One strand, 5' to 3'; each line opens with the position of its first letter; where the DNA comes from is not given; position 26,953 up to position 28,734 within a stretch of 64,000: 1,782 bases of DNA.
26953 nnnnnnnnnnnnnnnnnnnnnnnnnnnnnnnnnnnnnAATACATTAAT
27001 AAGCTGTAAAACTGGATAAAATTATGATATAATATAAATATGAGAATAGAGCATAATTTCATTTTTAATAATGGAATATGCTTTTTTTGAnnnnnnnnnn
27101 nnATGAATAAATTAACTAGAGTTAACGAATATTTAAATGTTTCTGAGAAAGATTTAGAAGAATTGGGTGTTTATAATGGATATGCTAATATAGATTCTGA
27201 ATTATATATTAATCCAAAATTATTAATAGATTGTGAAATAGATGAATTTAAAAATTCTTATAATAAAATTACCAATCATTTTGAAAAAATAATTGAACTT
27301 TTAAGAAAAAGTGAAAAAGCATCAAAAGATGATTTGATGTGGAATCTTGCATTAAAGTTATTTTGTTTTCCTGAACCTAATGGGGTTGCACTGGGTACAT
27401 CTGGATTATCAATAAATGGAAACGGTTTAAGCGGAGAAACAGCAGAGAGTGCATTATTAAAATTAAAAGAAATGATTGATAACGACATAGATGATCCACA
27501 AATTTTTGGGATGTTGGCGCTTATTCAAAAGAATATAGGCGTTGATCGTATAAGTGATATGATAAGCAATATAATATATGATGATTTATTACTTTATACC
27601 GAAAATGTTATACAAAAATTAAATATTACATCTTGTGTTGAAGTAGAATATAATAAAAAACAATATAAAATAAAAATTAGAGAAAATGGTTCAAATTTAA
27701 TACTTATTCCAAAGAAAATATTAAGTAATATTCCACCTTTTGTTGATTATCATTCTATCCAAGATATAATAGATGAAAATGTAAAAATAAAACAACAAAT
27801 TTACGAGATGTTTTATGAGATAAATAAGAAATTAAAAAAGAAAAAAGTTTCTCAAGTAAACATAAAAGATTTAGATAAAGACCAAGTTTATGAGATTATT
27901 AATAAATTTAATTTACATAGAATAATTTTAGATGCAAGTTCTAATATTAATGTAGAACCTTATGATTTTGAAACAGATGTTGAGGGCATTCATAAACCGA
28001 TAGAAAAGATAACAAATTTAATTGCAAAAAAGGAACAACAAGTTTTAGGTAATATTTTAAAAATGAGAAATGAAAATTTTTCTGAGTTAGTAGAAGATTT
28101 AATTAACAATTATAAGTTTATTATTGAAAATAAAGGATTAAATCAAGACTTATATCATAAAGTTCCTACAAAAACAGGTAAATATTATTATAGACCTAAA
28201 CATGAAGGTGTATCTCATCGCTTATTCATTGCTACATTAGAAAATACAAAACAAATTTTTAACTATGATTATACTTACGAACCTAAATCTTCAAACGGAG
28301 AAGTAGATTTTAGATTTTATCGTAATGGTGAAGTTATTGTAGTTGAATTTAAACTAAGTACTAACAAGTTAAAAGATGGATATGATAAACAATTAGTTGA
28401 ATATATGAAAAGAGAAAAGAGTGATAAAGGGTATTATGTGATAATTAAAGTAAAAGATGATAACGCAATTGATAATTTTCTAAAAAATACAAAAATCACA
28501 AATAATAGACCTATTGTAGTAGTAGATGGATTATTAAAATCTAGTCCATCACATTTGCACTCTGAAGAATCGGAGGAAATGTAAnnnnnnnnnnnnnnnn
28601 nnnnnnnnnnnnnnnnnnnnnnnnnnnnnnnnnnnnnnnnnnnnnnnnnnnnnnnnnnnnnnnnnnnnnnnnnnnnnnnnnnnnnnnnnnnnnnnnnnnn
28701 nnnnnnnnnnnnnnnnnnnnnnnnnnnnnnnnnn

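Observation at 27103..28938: Translationally coupled pair: 494-aa protein with C-terminal PD-(D/E)xK nuclease motif plus a 117-aa 3-TM membrane protein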

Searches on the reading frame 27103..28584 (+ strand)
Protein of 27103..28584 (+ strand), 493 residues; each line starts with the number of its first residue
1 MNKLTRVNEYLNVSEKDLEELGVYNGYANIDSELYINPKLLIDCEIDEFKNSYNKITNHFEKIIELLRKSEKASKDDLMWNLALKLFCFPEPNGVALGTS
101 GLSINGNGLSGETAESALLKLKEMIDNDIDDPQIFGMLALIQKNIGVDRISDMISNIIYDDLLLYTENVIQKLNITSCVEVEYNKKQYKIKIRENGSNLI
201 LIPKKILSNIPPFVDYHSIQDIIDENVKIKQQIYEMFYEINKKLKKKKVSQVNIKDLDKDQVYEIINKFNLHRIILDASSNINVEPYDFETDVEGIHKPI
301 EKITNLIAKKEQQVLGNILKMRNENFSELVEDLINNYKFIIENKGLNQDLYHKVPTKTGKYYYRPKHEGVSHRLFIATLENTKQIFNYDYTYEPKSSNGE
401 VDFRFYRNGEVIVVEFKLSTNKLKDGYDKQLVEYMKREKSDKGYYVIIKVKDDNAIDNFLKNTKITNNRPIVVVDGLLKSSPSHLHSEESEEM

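Call 4: search_protein_families(library=pfam, proteins=[window:27103-28584:+], max_evalue=0.1)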
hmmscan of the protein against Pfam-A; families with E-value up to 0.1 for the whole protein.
window:27103-28584:+ (493 aa): 4 families
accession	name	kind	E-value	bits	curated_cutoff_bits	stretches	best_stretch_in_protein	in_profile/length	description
PF18220.6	BspA_v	-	5.8e-05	23.4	25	1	336-403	65-129/150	Adhesin BspA variable domain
PF22944.1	DGKD_4H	-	0.0024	18.6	27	0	325-354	13-43/120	Diacylglycerol kinase delta, helical domain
PF04471.18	Mrr_cat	-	0.015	15.8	21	0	390-461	25-99/115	Restriction endonuclease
PF17193.9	MukF_C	-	0.059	14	27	1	197-291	47-135/158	MukF C-terminal domain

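Call 5: search_protein_families(library=padloc, proteins=[window:27103-28584:+], max_evalue=0.1)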
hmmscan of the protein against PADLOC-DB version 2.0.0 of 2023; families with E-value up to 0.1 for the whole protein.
window:27103-28584:+ (493 aa): 1 family
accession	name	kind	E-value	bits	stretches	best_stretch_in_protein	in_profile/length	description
PDLC02083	Cas4_II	-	1.6e-05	23.5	1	357-436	34-112/186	-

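Call 6: search_protein_families(library=ncbifam, proteins=[window:27103-28584:+], max_evalue=0.1)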
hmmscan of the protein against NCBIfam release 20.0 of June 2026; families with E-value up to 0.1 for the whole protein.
window:27103-28584:+ (493 aa): 0 families

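Call 7: search_protein_families(library=phrogs, proteins=[window:27103-28584:+], max_evalue=0.1)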
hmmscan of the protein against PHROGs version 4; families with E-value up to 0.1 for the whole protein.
window:27103-28584:+ (493 aa): 4 families
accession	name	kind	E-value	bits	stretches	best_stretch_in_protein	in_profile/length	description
phrog_30194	-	unknown function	9.8e-53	180.8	1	4-482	7-474/478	-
phrog_27295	-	unknown function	1.2e-05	25.1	1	31-204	26-201/469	-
phrog_15756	-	unknown function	0.0012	20.2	1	231-292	13-74/87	-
phrog_5404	-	lysis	0.057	14.8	0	428-470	8-46/98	endolysin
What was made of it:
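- A full-length match to a phage protein family of unknown function, phrog_30194 (call 7).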

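Call 8: find_homologous_proteins(query=window:27103-28584:+, max_evalue=0.001)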
Query window:27103-28584:+ (493 aa): 34 proteins with E <= 0.001 among 8000 candidates.
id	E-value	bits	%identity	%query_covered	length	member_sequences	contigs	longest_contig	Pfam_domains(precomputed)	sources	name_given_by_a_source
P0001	0.0e+0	1056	98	100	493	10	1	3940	PF28130.1,PF28123.1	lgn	-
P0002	6.8e-278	940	87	99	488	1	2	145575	PF28130.1,PF28123.1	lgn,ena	-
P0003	3.9e-277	938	85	100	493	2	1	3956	PF28130.1,PF28123.1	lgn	-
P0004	4.3e-226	770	72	99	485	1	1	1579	PF28130.1,PF28123.1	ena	-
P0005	5.1e-220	749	70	99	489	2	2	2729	PF28130.1,PF28123.1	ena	-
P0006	2.5e-218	744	70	98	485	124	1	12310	PF28130.1,PF28123.1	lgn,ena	-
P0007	5.5e-218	743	69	98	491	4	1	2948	PF28130.1,PF28123.1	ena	-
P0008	1.3e-212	725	69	98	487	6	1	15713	PF28130.1,PF28123.1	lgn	-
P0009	7.6e-212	723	68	98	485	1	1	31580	PF28130.1,PF28123.1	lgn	-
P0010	6.5e-197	673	63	99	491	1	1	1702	PF28130.1,PF28123.1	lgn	-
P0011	5.5e-196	670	62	99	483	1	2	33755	PF28130.1,PF28123.1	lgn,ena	-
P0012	2.8e-194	665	64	99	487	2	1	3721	PF28130.1,PF28123.1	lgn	-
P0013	1.8e-139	484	68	68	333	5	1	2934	PF28130.1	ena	-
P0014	1.5e-131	458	50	98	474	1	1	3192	PF28130.1,PF28123.1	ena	-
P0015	7.1e-128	446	48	98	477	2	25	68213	PF28130.1,PF28123.1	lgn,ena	-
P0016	1.1e-109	386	43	98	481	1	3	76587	PF28130.1,PF28123.1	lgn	-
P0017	1.7e-95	339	43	97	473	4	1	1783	PF28130.1,PF28123.1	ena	-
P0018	1.6e-90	323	40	98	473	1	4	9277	PF28130.1,PF28123.1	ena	-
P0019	1.9e-89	319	41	98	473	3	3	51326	PF28130.1,PF28123.1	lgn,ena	-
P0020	7.5e-89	317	41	98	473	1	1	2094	PF28130.1,PF28123.1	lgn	-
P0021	1.3e-88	316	40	98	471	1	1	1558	PF28130.1,PF28123.1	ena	-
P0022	1.9e-88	316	41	98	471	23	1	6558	PF28130.1,PF28123.1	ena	-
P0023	4.1e-84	301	40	98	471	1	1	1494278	PF28130.1,PF28123.1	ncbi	-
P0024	1.2e-81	293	39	98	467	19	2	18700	PF28130.1,PF28123.1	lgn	-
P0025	3.0e-80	289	36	98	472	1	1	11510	PF28130.1,PF28123.1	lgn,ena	-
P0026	4.4e-80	288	37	98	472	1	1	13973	PF28130.1,PF28123.1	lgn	-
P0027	2.7e-79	285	37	98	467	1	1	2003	PF28130.1,PF28123.1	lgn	-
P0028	1.7e-69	253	33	98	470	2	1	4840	PF28130.1,PF28123.1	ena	-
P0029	2.3e-47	180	31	96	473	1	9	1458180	PF28130.1,PF28123.1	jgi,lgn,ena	-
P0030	6.6e-38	149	29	97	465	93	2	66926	PF28130.1,PF28123.1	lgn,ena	-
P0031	2.2e-37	147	29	97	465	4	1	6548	PF28130.1,PF28123.1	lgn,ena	-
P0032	2.7e-33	134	29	96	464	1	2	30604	PF28130.1,PF28123.1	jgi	jgi:hypothetical protein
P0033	2.7e-18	84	26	86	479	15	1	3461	PF28130.1,PF28123.1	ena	-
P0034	7.8e-17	80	26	86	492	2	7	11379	PF28130.1,PF28123.1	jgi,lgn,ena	-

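Call 9: find_encoding_contigs(protein=P0002, flank=8000, max_places=3)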
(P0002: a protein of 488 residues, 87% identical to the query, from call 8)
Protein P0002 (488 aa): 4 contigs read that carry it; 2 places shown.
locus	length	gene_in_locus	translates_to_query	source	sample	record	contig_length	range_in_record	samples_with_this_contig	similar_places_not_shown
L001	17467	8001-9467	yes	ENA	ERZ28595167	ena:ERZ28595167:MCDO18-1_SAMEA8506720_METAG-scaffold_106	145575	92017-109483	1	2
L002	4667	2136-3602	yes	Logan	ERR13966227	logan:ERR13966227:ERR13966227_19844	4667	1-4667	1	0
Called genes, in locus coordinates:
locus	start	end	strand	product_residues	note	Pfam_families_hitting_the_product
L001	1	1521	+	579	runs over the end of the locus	PF00963:Cohesin (faint), PF12733:Cadherin-like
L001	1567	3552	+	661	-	PF17191:RecG_wedge, PF04851:ResIII, PF00270:DEAD, PF00271:Helicase_C, PF19833:RecG_dom3_C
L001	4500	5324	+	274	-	PF04471:Mrr_cat, PF22722:NA-iREase1 (weak), PF13156:Mrr_cat_2 (faint)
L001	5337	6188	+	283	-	PF02086:MethyltransfD12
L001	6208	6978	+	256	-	PF02384:N6_Mtase (faint), PF01555:N6_N4_Mtase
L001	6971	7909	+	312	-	PF04556:DpnII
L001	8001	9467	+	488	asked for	PF28123:DUF8370, PF28130:DUF8371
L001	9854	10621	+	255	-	PF03413:PepSY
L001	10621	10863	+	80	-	-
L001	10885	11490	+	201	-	PF00117:GATase, PF07722:Peptidase_C26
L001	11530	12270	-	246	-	PF00072:Response_reg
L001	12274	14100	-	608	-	PF00512:HisKA, PF02518:HATPase_c, PF00072:Response_reg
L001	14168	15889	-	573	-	PF00501:AMP-binding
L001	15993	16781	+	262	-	PF00106:adh_short, PF08659:KR, PF23441:SDR (weak), PF13561:adh_short_C2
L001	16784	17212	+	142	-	-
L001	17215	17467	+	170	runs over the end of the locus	PF14512:TM1586_NiRdase (faint), PF00881:Nitroreductase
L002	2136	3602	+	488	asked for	PF28123:DUF8370, PF28130:DUF8371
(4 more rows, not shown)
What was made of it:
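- On Pfam DUF8370 + DUF8371: All 34 homologues, including one at 98% identity, carry PF28123 and/or PF28130 (33 carry both), as precomputed hits (calls 8, 9).
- Closest known: Pfam DUF8370 / DUF8371. Same: Homologues at up to 98% identity carry both labels (calls 8, 9).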

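Call 10: find_encoding_contigs(protein=P0015, flank=8000, max_places=4)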
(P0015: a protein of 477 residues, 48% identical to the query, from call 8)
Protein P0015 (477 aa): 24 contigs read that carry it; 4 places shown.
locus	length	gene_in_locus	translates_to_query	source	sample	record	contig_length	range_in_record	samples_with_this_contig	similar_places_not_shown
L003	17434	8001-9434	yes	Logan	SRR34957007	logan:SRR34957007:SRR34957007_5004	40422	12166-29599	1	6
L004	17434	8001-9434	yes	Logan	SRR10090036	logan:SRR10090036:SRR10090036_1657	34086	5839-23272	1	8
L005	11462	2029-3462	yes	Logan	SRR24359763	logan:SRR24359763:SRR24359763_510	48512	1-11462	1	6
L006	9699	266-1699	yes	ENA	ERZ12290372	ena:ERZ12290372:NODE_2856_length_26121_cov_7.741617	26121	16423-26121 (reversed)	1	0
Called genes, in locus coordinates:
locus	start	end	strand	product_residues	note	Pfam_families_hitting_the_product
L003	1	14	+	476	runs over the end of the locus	PF02511:Thy1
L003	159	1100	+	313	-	PF00583:Acetyltransf_1, PF13673:Acetyltransf_10 (weak), PF13508:Acetyltransf_7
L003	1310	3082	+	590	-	PF08239:SH3_3, PF01522:Polysacc_deac_1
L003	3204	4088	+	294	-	PF00106:adh_short (weak), PF13561:adh_short_C2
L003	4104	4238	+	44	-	-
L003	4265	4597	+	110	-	PF05015:HigB-like_toxin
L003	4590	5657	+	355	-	PF01381:HTH_3, PF06114:Peptidase_M78, PF10463:Peptidase_U49 (faint)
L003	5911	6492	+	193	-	-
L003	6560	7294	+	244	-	PF03575:Peptidase_S51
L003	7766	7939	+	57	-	-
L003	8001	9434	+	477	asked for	PF28123:DUF8370, PF28130:DUF8371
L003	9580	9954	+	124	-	-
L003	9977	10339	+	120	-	-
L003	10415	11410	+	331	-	PF00145:DNA_methylase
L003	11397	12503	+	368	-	PF20731:RE_NgoFVII_C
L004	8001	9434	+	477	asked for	PF28123:DUF8370, PF28130:DUF8371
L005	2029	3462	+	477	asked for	PF28123:DUF8370, PF28130:DUF8371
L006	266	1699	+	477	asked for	PF28123:DUF8370, PF28130:DUF8371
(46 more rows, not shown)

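Call 11: find_encoding_contigs(protein=P0023, flank=8000, max_places=3)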
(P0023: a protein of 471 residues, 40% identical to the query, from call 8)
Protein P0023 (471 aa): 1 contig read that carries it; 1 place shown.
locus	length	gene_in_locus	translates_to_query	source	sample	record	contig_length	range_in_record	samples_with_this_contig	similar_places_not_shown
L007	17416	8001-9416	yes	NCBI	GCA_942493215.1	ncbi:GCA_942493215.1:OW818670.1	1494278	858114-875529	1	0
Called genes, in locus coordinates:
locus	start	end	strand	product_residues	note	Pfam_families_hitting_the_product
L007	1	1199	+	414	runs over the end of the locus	-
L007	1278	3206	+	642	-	PF00512:HisKA, PF02518:HATPase_c, PF00072:Response_reg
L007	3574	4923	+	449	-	PF00929:RNase_T, PF16473:Rv2179c-like (weak), PF00533:BRCT (weak)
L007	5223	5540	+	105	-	PF12643:MazG-like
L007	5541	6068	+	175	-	-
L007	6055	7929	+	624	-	PF04851:ResIII (faint), PF00158:Sigma54_activat (faint), PF20720:nSTAND3 (weak), PF09848:SLFN-g3_helicase, PF13401:AAA_22 (weak)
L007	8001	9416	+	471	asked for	PF28123:DUF8370, PF28130:DUF8371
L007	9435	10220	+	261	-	-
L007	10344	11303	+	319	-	PF02423:OCD_Mu_crystall, PF01488:Shikimate_DH (weak)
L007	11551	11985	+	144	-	-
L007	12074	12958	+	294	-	PF12850:Metallophos_2 (faint)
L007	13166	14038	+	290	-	-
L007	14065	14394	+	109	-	-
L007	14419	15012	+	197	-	PF01725:Ham1p_like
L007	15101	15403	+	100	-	-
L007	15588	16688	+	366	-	PF04892:VanZ-LLP1, PF06271:RDD (weak)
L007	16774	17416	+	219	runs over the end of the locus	PF03848:TehB (weak), PF13489:Methyltransf_23 (weak), PF05148:Methyltransf_8 (weak), PF13847:Methyltransf_31, PF13649:Methyltransf_25, PF08241:Methyltransf_11, PF08242:Methyltransf_12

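Call 12: find_encoding_contigs(protein=P0016, flank=8000, max_places=3)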
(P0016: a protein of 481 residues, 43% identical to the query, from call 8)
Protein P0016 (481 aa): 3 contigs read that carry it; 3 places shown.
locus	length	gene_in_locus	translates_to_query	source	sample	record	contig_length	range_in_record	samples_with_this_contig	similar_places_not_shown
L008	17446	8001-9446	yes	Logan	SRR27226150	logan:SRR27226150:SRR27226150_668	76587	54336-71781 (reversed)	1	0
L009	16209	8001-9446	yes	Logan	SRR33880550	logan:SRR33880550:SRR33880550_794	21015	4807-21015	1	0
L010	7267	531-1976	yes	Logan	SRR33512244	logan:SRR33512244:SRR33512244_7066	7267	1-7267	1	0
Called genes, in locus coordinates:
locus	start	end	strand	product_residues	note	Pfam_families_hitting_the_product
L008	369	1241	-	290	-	PF00126:HTH_1, PF03466:LysR_substrate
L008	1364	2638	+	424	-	PF03313:SDH_alpha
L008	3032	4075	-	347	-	PF03706:LPG_synthase_TM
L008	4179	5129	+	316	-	PF00389:2-Hacid_dh, PF02826:2-Hacid_dh_C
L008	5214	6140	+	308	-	PF01565:FAD_binding_4, PF02873:MurB_C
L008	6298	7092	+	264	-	PF00376:MerR, PF13411:MerR_1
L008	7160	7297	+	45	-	-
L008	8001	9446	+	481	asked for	PF28123:DUF8370, PF28130:DUF8371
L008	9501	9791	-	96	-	PF01471:PG_binding_1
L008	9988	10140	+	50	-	-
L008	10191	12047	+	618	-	PF00239:Resolvase, PF07508:Recombinase, PF13408:Zn_ribbon_recom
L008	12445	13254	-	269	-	PF00561:Abhydrolase_1, PF12146:Hydrolase_4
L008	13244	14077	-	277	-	PF01261:AP_endonuc_2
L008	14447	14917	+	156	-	PF03830:PTSIIB_sorb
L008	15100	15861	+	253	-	PF03609:EII-Sor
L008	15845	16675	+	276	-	PF03613:EIID-AGA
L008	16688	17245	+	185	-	PF06560:GPI, PF07883:Cupin_2 (weak)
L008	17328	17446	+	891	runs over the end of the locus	PF14532:Sigma54_activ_2 (faint), PF03610:EIIA-man (weak), PF00874:PRD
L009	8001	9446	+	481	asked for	PF28123:DUF8370, PF28130:DUF8371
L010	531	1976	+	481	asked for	PF28123:DUF8370, PF28130:DUF8371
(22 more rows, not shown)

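Call 13: find_encoding_contigs(protein=P0019, flank=8000, max_places=3)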
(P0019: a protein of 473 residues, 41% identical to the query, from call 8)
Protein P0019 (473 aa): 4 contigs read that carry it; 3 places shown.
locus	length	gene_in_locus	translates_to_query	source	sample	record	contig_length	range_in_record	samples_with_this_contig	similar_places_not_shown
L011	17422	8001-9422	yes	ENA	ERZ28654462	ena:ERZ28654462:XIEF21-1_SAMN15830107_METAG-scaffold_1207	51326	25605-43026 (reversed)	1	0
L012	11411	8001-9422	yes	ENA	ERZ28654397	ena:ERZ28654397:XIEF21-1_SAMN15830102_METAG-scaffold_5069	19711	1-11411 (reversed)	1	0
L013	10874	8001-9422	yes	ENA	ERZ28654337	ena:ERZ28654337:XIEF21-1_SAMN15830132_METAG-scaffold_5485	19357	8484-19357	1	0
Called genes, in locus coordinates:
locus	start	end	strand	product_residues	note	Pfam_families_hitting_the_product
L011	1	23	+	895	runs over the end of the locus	-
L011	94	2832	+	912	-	PF00270:DEAD (faint), PF01443:Viral_helicase1 (faint), PF13086:AAA_11, PF13245:AAA_19, PF13604:AAA_30, PF13087:AAA_12, PF10881:DUF2726, PF18741:MTES_1575 (faint)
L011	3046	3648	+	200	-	-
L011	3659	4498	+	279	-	PF02661:Fic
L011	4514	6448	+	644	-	PF02086:MethyltransfD12, PF03602:Cons_hypoth95 (faint), PF02086:MethyltransfD12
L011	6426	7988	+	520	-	PF09491:RE_AlwI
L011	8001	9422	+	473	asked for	PF28123:DUF8370, PF28130:DUF8371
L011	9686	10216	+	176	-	PF13730:HTH_36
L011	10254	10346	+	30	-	-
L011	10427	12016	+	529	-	PF00239:Resolvase, PF07508:Recombinase, PF13408:Zn_ribbon_recom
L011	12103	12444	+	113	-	PF24749:DUF7695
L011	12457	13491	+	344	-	PF14022:DUF4238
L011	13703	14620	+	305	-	PF01476:LysM, PF04225:LysM_OapA (faint), PF23446:LysM1_NFP_LYK (faint), PF23462:LysM3_NFP (faint), PF23472:LysM2_CERK1_LYK3_4_5 (faint), PF23473:LysM3_LYK4_5 (faint), PF23577:LysM_RLK (faint), PF01476:LysM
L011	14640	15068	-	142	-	PF07486:Hydrolase_2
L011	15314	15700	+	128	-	PF03479:PCC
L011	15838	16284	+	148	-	PF00293:NUDIX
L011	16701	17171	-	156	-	-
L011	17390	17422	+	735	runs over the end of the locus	PF01757:Acyl_transf_3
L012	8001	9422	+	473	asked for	PF28123:DUF8370, PF28130:DUF8371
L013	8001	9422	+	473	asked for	PF28123:DUF8370, PF28130:DUF8371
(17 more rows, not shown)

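Call 14: find_encoding_contigs(protein=P0029, flank=8000, max_places=3)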
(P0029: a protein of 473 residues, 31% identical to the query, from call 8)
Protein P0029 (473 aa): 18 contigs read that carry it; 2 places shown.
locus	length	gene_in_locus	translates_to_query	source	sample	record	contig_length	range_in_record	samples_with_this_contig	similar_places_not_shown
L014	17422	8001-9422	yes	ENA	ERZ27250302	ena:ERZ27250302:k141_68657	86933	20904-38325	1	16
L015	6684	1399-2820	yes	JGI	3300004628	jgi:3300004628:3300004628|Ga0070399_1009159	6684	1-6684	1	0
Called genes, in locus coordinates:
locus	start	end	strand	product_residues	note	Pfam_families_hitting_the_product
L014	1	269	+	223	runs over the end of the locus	-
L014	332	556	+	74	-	PF09954:DUF2188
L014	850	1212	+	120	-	PF04397:LytTR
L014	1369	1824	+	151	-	-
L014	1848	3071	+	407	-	PF25852:DUF6242_C (weak), PF07494:Reg_prop (faint), PF15902:Sortilin-Vps10 (faint), PF18962:Por_Secre_tail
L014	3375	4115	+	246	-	PF01223:Endonuclease_NS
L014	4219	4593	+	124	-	-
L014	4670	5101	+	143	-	-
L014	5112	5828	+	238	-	PF00656:Peptidase_C14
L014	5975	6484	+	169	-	-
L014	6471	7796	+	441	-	PF18134:AGS_C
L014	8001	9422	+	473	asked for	PF28123:DUF8370, PF28130:DUF8371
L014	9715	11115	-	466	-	PF01406:tRNA-synt_1e, PF09334:tRNA-synt_1g (weak)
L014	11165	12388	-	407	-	PF04055:Radical_SAM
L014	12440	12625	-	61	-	-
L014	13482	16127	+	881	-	PF13304:AAA_21 (faint)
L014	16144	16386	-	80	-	PF01381:HTH_3, PF12844:HTH_19 (faint), PF13560:HTH_31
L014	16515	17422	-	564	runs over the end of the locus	PF00239:Resolvase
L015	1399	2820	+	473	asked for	PF28123:DUF8370, PF28130:DUF8371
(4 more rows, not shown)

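Call 15: find_encoding_contigs(protein=P0030, flank=8000, max_places=3)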
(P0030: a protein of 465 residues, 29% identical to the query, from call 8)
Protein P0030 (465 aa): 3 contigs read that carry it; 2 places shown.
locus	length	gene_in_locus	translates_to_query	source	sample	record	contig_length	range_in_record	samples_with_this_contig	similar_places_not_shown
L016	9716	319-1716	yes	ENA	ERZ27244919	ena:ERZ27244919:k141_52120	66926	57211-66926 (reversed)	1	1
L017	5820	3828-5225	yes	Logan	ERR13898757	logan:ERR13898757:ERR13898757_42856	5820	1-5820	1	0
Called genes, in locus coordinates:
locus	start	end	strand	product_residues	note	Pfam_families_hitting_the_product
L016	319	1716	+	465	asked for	PF28123:DUF8370, PF28130:DUF8371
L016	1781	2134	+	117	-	-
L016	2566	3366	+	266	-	PF01555:N6_N4_Mtase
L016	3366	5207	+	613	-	-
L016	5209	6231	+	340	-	PF02086:MethyltransfD12, PF03602:Cons_hypoth95 (faint)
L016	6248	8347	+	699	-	PF03235:GmrSD_N, PF07510:GmrSD_C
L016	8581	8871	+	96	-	-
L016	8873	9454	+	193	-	PF00436:SSB, PF01336:tRNA_anti-codon (faint)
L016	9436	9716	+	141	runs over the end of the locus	-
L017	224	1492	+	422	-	PF13304:AAA_21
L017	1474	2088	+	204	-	PF13707:RloB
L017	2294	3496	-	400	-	PF01548:DEDD_Tnp_IS110, PF02371:Transposase_20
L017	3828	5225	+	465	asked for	PF28123:DUF8370, PF28130:DUF8371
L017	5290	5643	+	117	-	-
